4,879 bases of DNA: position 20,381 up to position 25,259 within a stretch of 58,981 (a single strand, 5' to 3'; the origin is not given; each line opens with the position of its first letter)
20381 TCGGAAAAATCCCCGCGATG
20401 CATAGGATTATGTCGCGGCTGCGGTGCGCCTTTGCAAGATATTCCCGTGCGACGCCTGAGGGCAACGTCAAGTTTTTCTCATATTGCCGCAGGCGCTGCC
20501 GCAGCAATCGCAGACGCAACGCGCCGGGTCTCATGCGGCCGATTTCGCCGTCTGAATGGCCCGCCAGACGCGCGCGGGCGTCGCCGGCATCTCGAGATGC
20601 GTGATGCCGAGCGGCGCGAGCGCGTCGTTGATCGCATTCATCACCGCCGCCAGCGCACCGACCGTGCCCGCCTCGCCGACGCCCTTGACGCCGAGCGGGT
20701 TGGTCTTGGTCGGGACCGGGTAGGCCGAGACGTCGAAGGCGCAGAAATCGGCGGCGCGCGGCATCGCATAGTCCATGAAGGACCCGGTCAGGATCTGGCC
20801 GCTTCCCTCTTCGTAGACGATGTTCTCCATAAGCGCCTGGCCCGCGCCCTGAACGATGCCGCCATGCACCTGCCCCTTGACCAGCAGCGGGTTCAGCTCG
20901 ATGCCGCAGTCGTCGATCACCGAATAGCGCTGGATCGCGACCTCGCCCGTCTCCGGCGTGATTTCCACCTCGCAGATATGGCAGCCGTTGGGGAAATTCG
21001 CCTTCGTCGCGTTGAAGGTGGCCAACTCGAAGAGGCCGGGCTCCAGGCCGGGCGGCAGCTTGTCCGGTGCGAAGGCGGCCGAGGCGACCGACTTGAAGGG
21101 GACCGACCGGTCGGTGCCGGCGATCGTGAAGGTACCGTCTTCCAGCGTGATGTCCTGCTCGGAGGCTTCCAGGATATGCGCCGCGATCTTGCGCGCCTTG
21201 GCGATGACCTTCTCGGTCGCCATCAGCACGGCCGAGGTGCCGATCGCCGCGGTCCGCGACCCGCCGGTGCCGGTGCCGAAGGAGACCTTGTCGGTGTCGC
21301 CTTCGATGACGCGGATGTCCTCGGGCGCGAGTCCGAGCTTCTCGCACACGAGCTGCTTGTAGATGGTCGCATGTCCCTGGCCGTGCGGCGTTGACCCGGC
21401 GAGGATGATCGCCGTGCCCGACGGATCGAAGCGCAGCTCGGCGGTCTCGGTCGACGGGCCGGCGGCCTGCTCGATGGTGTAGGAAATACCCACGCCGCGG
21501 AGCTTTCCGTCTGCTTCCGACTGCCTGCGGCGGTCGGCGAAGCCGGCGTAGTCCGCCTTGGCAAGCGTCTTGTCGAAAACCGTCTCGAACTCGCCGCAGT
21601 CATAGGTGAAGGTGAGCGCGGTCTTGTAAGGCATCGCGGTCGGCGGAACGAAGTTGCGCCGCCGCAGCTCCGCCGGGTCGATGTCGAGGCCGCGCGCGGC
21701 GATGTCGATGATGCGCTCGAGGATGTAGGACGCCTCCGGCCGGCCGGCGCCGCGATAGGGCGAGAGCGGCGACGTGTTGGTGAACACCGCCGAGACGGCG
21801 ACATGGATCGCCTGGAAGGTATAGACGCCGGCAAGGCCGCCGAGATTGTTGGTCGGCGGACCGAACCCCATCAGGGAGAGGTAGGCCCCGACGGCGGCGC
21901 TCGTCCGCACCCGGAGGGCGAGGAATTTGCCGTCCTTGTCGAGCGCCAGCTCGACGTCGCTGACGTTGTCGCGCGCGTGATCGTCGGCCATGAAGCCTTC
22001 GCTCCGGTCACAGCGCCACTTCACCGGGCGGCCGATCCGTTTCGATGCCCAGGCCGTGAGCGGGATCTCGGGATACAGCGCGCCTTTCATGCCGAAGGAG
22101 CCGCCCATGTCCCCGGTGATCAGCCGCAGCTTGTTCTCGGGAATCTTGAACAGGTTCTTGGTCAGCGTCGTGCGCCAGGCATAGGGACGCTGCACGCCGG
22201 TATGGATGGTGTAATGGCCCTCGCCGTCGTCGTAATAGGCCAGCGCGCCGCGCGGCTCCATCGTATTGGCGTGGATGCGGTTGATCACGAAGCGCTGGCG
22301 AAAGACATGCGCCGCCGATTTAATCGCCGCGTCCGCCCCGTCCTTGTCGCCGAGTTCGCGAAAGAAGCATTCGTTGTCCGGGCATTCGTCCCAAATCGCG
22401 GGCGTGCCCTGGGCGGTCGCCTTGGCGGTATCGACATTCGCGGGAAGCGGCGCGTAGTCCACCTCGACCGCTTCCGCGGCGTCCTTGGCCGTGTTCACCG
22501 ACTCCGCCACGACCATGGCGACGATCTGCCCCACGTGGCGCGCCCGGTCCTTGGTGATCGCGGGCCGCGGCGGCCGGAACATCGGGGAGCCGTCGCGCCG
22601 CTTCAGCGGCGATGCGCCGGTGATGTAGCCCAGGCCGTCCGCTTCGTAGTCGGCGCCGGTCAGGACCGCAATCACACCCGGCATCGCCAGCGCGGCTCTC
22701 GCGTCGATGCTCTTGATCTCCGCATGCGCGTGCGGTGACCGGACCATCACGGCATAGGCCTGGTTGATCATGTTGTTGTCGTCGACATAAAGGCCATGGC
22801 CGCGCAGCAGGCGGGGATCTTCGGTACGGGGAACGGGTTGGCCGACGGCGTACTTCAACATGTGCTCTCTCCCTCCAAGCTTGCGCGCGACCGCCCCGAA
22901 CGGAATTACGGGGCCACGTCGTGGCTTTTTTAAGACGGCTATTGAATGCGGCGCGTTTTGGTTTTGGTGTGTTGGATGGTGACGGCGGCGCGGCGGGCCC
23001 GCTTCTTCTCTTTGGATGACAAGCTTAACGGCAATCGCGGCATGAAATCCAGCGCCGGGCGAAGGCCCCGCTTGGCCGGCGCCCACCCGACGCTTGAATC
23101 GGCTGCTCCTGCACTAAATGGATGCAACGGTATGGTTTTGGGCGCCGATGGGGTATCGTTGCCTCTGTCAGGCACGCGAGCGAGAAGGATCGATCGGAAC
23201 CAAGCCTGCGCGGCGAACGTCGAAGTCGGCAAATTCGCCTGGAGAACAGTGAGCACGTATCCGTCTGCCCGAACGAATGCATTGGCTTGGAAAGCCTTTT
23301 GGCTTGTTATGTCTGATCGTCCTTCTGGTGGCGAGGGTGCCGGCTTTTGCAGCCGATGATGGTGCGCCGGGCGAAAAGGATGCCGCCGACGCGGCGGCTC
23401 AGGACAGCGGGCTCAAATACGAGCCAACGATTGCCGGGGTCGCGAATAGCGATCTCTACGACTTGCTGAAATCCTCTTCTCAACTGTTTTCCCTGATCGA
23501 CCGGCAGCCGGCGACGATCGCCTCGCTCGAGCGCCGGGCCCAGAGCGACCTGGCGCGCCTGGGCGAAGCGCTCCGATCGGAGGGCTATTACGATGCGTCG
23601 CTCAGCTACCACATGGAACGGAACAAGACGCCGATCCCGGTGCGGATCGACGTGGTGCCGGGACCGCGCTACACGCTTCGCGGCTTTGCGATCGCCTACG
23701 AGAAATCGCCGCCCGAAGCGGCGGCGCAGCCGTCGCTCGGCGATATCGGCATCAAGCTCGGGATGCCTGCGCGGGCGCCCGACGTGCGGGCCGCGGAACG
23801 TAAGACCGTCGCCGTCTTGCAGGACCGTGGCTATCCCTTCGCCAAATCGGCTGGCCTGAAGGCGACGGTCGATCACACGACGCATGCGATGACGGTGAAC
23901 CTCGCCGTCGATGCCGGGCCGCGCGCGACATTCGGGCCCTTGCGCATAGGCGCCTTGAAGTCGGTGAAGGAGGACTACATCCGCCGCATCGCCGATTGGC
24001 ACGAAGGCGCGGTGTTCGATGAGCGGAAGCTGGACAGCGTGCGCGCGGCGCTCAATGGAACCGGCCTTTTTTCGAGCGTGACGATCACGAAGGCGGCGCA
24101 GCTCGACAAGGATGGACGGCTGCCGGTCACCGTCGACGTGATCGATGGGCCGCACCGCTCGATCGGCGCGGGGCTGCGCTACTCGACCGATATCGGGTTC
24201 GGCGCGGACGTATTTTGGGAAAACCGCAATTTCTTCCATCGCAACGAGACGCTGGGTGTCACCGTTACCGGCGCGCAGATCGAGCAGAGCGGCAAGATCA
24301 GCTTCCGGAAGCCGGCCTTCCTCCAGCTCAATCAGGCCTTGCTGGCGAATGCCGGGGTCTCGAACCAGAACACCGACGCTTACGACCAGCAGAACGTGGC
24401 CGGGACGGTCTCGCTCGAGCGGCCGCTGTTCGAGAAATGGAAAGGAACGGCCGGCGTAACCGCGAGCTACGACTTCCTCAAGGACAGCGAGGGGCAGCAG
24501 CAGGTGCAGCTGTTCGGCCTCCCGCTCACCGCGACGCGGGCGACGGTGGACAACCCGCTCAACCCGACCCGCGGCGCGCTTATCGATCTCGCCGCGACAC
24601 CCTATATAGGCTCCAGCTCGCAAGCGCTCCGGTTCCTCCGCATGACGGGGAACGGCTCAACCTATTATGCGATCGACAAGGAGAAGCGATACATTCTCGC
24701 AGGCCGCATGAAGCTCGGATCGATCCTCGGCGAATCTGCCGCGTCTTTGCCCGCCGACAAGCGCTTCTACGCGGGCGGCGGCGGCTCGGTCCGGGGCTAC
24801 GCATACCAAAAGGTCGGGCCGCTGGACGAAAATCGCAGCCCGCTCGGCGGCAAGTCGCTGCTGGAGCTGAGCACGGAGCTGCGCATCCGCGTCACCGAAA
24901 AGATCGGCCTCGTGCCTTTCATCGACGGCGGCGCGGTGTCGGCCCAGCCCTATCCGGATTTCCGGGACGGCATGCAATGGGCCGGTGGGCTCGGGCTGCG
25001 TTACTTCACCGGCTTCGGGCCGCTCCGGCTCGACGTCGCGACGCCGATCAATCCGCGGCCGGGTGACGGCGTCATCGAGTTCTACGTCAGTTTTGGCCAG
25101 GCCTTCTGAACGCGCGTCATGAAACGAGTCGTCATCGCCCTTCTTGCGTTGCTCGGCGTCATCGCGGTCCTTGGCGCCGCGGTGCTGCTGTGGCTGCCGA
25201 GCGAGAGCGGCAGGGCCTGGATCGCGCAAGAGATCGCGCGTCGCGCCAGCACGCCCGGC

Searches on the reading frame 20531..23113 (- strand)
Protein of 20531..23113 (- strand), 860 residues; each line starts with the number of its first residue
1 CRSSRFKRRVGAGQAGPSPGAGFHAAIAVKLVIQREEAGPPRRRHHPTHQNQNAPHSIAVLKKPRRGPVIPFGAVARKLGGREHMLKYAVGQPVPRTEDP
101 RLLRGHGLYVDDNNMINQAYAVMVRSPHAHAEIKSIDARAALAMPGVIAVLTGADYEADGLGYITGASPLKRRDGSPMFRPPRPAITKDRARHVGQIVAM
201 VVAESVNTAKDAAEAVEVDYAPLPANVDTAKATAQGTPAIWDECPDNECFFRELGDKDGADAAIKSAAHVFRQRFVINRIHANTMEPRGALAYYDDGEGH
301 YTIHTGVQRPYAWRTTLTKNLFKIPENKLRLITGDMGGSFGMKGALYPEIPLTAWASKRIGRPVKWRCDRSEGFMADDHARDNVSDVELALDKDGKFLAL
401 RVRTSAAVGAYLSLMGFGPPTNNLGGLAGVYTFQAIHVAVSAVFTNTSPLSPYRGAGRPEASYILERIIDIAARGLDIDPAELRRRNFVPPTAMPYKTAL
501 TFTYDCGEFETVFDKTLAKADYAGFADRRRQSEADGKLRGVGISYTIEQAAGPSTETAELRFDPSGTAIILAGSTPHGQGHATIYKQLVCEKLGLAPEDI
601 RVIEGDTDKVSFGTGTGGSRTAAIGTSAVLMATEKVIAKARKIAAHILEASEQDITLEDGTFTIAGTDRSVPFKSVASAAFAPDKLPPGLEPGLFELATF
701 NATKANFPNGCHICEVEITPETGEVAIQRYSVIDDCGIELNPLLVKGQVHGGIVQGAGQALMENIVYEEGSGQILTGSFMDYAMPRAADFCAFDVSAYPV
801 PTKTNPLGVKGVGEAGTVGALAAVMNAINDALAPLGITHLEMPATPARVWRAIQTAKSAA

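Call 29: search_protein_families(library=pfam, proteins=[window:20531-23113:-], max_evalue=0.001)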
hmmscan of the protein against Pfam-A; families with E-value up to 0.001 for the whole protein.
window:20531-23113:- (860 aa): 3 families
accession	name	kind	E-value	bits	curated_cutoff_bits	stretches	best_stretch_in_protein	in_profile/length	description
PF20256.3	MoCoBD_2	-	1.7e-79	267.7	27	1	516-789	2-281/283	Molybdopterin cofactor-binding domain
PF02738.23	MoCoBD_1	-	1.3e-69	234.4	27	1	243-488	4-244/244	Molybdopterin cofactor-binding domain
PF01315.27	Ald_Xan_dh_C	-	9e-28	97.2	31.3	1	105-224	2-110/110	Aldehyde oxidase and xanthine dehydrogenase, a/b hammerhead domain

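Call 106: search_protein_families(library=ncbifam, proteins=[window:20531-23113:-], max_evalue=1e-20)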
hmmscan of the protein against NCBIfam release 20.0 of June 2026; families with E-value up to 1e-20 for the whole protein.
window:20531-23113:- (860 aa): 13 families
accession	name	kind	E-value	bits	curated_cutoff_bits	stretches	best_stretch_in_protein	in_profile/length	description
NF041018.1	glyceraldDH_alpha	equivalog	7.9e-175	583.3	790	1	90-847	3-738/741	glyceraldehyde dehydrogenase subunit alpha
TIGR02416.1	CO_dehy_Mo_lg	equivalog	2.7e-169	564.8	991.15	1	98-852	1-770/770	aerobic carbon-monoxide dehydrogenase large subunit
NF040766.1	CODH_aero_grp5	exception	5e-163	544.2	950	1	89-851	4-783/785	aerobic carbon-monoxide dehydrogenase large subunit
NF043082.1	XdhA_XDHase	equivalog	2.8e-102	343.2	780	1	90-856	1-755/758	xanthine dehydrogenase subunit XdhA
TIGR03194.1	4hydrxCoA_A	equivalog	1.8e-101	340.8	994.55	1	95-852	2-745/746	4-hydroxybenzoyl-CoA reductase subunit alpha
NF007426.0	PRK09970.1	equivalog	1.1e-100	337.8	916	1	89-854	5-756/761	xanthine dehydrogenase molybdenum-binding subunit XdhA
TIGR03196.1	pucD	equivalog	3.2e-80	270.5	783.65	1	90-832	3-740/763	xanthine dehydrogenase subunit D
NF045668.1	pterin_aldehy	equivalog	5.2e-75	253.1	1100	1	121-853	209-904/905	molybdopterin-dependent aldehyde oxidoreductase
TIGR03313.1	Se_sel_red_Mo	hypoth_equivalog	9.3e-67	225.5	1101.9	1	285-853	389-949/951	molybdopterin-dependent oxidoreductase Mo/Fe-S-binding subunit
TIGR02965.1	xanthine_xdhB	equivalog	3.4e-66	223.9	849.5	1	102-855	13-756/758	xanthine dehydrogenase molybdopterin binding subunit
NF041671.1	peri_hyde_PaoC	equivalog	1.1e-64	219.2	1180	1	89-832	17-713/735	aldehyde oxidoreductase molybdenum-binding subunit PaoC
TIGR03311.1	Se_dep_XDH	equivalog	5.1e-59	200.2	830.45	1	87-645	159-683/848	selenium-dependent xanthine dehydrogenase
TIGR02969.1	mam_aldehyde_ox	subfamily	1.4e-33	115.5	1912.3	1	89-833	575-1280/1330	aldehyde oxidase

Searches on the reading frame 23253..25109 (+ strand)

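Call 29: search_protein_families(library=pfam, proteins=[window:23253-25109:+], max_evalue=0.001)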
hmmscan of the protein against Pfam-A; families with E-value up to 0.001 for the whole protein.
window:23253-25109:+ (618 aa): 2 families
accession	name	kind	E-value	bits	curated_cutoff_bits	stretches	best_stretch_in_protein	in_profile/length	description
PF01103.29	Omp85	-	4.5e-56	191.2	24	1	326-618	1-325/325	Omp85 superfamily domain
PF07244.20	POTRA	-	2.7e-08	34.9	21.3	0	236-296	12-76/79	Surface antigen variable number repeat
